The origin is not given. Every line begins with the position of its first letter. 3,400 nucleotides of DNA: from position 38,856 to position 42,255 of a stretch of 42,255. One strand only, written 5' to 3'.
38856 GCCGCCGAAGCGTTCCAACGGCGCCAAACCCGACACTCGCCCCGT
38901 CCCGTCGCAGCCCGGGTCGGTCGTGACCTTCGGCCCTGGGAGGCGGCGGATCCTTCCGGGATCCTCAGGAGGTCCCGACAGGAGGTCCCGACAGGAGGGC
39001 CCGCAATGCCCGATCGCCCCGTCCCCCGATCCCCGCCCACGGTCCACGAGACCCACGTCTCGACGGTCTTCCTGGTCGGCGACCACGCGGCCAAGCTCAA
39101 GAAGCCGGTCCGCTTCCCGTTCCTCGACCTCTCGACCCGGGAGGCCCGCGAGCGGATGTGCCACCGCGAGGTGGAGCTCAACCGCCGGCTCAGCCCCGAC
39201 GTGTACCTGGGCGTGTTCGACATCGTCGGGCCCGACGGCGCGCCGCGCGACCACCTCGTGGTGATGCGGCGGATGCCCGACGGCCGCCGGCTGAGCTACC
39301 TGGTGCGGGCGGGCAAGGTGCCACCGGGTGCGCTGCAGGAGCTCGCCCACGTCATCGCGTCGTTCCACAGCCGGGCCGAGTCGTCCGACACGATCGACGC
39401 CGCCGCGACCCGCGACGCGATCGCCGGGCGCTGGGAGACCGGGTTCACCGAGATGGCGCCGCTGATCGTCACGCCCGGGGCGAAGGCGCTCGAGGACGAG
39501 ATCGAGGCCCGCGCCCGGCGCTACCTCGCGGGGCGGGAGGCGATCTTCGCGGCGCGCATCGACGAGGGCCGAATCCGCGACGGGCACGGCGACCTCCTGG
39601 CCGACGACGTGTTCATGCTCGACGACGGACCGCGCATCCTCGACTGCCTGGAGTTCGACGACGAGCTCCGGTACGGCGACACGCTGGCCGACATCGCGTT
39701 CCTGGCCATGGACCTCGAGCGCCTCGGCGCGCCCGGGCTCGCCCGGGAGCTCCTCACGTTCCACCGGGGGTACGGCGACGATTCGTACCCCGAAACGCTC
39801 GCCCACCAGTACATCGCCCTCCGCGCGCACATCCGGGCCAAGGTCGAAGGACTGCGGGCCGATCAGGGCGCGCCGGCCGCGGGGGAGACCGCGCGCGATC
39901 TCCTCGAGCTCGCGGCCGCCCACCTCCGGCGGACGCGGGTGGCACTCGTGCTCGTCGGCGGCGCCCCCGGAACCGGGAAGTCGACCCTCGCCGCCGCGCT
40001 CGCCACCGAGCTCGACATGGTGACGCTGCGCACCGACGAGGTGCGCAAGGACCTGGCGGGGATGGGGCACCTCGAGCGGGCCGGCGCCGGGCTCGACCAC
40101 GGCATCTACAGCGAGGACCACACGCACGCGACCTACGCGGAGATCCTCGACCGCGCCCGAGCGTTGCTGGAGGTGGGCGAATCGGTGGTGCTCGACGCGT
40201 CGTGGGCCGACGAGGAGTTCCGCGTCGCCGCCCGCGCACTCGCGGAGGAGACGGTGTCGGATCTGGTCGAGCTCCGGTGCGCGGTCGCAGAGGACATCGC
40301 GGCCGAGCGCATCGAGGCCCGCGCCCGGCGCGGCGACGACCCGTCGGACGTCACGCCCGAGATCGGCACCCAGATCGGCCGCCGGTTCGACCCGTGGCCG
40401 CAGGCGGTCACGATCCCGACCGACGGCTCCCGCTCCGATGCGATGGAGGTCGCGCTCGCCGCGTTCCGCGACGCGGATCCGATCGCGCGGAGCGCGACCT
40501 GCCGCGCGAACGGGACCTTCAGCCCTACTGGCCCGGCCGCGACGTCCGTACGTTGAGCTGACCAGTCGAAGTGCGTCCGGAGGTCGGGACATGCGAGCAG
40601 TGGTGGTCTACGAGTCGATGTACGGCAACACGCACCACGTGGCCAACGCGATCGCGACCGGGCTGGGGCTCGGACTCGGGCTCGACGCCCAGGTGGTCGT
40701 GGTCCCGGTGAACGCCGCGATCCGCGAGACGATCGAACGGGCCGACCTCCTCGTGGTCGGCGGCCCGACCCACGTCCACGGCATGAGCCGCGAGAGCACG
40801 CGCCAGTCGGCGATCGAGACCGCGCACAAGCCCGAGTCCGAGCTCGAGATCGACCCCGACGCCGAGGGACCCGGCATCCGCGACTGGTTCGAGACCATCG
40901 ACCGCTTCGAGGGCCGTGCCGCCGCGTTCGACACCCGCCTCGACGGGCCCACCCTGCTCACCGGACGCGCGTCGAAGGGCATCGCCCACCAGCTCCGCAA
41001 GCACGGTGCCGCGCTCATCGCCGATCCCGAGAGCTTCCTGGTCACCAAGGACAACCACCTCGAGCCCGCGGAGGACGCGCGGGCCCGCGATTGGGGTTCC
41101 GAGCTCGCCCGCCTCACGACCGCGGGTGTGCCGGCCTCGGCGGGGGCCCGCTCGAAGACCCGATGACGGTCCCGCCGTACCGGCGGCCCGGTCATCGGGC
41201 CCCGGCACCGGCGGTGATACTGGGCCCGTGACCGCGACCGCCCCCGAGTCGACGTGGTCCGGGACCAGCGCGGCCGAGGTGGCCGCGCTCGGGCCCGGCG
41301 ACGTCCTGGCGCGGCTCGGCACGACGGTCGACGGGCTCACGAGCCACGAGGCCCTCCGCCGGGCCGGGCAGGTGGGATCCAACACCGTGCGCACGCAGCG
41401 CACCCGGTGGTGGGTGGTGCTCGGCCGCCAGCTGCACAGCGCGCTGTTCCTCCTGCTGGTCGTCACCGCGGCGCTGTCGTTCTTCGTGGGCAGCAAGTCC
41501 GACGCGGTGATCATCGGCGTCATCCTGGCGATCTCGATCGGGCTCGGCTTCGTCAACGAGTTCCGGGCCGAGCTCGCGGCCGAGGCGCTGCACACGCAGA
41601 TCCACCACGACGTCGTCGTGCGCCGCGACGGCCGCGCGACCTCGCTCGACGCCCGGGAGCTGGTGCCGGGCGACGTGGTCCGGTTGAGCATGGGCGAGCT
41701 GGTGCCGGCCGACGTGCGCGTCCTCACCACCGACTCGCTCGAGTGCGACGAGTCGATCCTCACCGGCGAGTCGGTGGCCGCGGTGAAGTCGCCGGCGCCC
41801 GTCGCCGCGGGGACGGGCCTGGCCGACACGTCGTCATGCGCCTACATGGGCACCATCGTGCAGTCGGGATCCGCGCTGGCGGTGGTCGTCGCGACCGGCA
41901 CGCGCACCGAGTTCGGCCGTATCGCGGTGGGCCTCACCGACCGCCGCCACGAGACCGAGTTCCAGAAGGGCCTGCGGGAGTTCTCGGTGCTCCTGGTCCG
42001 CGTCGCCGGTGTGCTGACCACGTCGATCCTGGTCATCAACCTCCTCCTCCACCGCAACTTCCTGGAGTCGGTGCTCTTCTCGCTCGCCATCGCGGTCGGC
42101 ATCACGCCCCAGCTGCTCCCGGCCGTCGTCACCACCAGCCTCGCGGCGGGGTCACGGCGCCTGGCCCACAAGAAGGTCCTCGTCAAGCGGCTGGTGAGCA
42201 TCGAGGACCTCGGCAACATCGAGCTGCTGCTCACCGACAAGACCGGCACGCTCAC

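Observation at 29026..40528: Six copies of a 20-bp DosR-box-like motif, all at fixed distance and orientation upstream of operon starts around dosRS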

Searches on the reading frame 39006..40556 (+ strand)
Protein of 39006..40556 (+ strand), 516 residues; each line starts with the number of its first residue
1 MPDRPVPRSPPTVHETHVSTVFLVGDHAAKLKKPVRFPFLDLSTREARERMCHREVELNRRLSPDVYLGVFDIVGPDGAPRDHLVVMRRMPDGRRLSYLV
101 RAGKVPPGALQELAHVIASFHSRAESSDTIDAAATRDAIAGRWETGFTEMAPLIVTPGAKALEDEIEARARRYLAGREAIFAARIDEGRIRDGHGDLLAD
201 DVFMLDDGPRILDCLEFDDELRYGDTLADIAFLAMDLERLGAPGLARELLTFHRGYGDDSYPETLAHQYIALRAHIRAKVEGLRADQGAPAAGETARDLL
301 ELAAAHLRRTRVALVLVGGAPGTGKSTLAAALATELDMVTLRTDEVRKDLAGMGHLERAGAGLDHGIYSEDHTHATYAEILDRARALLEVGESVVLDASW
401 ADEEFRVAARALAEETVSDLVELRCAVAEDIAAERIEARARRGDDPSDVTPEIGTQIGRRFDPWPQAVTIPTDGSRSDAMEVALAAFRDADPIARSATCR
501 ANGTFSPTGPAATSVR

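Call 11: search_protein_families(library=pfam, proteins=[window:39006-40556:+])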
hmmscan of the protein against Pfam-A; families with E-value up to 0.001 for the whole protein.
window:39006-40556:+ (516 aa): 6 families
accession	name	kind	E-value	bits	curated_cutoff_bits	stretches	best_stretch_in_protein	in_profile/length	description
PF13671.12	AAA_33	-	4e-23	82.7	27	1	314-462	1-141/143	AAA domain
PF06414.18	Zeta_toxin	-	2e-07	31.1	22.3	1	308-442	12-146/199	Zeta toxin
PF13238.12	AAA_18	-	7.1e-06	26.9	29.4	1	315-440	1-112/128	AAA domain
PF13191.12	AAA_16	-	0.00014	22.9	32.6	1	298-338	10-50/167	AAA ATPase domain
PF07931.18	CPT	-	0.00028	21.2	22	1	314-442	3-131/172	Chloramphenicol phosphotransferase-like protein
PF05496.18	RuvB_N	-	0.00087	19.5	27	0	301-339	22-60/159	Holliday junction DNA helicase RuvB P-loop domain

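Call 46: search_protein_families(library=ncbifam, proteins=[window:39006-40556:+], max_evalue=0.00001)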
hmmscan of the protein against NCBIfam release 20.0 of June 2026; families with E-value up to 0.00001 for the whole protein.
window:39006-40556:+ (516 aa): 1 family
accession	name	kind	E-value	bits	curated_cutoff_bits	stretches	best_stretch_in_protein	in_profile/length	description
NF008994.0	PRK12337.1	equivalog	3.9e-06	25.7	603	1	272-348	226-299/492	2-phosphoglycerate kinase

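Call 49: find_encoding_contigs(protein=window:39006-40556:+, flank=10000, max_places=4)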
Protein window:39006-40556:+ (516 aa): no gene with exactly this product is on record in the collection.

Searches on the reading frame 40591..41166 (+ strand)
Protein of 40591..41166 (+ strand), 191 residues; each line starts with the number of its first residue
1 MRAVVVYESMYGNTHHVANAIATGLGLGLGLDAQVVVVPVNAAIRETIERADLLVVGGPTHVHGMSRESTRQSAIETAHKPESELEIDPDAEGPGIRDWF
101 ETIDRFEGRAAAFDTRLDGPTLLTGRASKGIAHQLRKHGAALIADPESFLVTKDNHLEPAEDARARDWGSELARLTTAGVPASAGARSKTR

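Call 11: search_protein_families(library=pfam, proteins=[window:40591-41166:+])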
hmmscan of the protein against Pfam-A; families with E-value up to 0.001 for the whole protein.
window:40591-41166:+ (191 aa): 2 families
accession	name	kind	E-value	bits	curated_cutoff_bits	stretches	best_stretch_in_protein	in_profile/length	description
PF00258.30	Flavodoxin_1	-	8e-07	29.8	25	1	5-69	1-64/143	Flavodoxin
PF12724.12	Flavodoxin_5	-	0.00019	22.2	27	1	4-68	1-61/145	Flavodoxin domain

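Call 46: search_protein_families(library=ncbifam, proteins=[window:40591-41166:+], max_evalue=0.00001)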
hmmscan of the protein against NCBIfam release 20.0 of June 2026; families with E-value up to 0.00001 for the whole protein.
window:40591-41166:+ (191 aa): 1 family
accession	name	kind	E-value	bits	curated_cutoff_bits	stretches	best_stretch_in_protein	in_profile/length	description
TIGR01753.1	flav_short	equivalog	1.9e-06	28.4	123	0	4-61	2-56/140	flavodoxin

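Call 48: find_encoding_contigs(protein=window:40591-41166:+, flank=10000, max_places=4)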
Protein window:40591-41166:+ (191 aa): no gene with exactly this product is on record in the collection.

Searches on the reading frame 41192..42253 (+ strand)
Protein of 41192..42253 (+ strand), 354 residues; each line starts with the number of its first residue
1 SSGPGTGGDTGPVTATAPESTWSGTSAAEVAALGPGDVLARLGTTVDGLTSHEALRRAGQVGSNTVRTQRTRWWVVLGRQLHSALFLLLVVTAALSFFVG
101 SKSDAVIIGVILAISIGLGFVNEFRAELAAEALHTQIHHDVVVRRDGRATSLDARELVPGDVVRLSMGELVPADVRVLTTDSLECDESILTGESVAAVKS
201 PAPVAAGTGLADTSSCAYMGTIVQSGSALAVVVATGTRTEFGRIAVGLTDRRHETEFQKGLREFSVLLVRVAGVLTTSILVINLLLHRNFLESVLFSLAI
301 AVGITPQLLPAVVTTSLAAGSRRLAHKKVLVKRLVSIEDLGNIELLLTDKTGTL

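Call 45: search_protein_families(library=pfam, proteins=[window:41192-42253:+], max_evalue=0.01)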
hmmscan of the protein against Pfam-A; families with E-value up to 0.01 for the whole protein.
window:41192-42253:+ (354 aa): 2 families
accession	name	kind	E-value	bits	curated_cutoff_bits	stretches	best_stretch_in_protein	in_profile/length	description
PF00122.25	E1-E2_ATPase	-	2.2e-43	148.3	28.1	1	139-327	5-181/181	E1-E2 ATPase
PF00690.31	Cation_ATPase_N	-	1e-10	41.5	20.4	1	32-96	3-69/69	Cation transporter/ATPase, N-terminus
